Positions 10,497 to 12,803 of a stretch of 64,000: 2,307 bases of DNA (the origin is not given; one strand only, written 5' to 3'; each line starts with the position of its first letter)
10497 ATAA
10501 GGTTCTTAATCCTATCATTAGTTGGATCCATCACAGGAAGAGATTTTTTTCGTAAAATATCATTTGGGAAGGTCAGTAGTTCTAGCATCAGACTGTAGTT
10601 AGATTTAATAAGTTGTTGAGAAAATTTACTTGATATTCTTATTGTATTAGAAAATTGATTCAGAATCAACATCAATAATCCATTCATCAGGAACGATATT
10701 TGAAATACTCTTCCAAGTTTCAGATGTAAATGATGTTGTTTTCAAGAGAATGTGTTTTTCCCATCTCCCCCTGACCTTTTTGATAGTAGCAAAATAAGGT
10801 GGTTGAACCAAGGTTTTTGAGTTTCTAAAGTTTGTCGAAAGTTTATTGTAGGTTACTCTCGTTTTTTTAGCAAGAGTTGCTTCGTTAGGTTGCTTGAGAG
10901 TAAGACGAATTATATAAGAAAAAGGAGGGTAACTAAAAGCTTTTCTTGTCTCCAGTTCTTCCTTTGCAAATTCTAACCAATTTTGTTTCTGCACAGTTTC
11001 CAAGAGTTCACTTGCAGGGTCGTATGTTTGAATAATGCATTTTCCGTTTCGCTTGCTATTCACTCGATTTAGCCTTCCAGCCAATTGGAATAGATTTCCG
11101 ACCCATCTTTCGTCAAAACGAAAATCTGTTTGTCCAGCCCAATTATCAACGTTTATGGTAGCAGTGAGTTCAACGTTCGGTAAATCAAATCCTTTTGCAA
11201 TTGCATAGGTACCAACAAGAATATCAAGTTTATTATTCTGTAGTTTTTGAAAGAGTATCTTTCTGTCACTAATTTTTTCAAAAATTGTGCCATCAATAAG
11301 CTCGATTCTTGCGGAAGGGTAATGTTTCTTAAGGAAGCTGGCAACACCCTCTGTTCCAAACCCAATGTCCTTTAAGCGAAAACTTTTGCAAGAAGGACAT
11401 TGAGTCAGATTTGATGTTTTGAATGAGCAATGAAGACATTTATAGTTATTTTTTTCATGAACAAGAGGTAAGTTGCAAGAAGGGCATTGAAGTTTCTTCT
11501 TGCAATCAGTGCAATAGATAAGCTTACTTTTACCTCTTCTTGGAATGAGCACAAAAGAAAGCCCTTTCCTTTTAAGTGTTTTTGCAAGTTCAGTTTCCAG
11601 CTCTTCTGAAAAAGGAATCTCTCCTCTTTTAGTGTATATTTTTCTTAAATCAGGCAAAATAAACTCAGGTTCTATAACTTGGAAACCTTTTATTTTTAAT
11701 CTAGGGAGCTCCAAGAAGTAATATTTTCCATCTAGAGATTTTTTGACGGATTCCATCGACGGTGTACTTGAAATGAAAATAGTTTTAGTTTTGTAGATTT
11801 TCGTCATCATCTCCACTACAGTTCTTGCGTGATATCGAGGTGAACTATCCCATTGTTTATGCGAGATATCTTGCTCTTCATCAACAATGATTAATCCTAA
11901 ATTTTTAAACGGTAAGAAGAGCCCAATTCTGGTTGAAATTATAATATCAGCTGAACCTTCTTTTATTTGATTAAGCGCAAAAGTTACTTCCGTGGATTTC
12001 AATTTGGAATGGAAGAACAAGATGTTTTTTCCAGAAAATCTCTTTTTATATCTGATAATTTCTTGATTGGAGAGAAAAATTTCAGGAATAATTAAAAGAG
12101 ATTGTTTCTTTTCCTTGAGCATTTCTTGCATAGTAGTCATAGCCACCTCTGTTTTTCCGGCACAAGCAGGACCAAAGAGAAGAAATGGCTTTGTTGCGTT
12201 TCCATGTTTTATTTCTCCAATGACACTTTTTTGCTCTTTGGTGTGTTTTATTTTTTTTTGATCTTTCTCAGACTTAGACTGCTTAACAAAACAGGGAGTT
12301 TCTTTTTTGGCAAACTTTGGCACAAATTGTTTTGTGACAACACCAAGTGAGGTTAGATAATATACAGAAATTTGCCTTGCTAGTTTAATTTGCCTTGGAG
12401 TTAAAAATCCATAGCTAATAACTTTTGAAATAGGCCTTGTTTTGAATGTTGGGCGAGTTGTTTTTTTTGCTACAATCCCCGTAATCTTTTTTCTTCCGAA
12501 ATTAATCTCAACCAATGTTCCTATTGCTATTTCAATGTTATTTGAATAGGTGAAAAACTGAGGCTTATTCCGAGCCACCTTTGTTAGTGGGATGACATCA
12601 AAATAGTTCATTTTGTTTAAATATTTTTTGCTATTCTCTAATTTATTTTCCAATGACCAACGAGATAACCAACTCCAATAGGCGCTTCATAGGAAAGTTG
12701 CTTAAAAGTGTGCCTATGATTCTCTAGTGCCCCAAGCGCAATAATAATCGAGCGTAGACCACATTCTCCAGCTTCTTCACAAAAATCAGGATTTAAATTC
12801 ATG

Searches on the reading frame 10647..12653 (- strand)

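Call 80: search_protein_families(library=pfam, proteins=[window:10647-12653:-], max_evalue=0.00001)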
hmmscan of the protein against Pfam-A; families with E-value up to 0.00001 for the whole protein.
window:10647-12653:- (668 aa): 5 families
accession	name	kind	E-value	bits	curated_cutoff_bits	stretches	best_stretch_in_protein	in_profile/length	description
PF00270.35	DEAD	-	4e-14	53.1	26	1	138-304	1-165/167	DEAD/DEAH box helicase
PF17764.6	PriA_3primeBD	-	2.5e-13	50.1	22.7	1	30-112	8-96/96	3'DNA-binding domain (3'BD)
PF00271.37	Helicase_C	-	2e-10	41.3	23.5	0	439-531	32-109/110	Helicase conserved C-terminal domain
PF18074.6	PriA_C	-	8.5e-07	30.1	26.9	1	577-641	1-65/95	Primosomal protein N C-terminal domain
PF04851.21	ResIII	-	6.4e-06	26.6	22.5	0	136-266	3-140/164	Type III restriction enzyme, res subunit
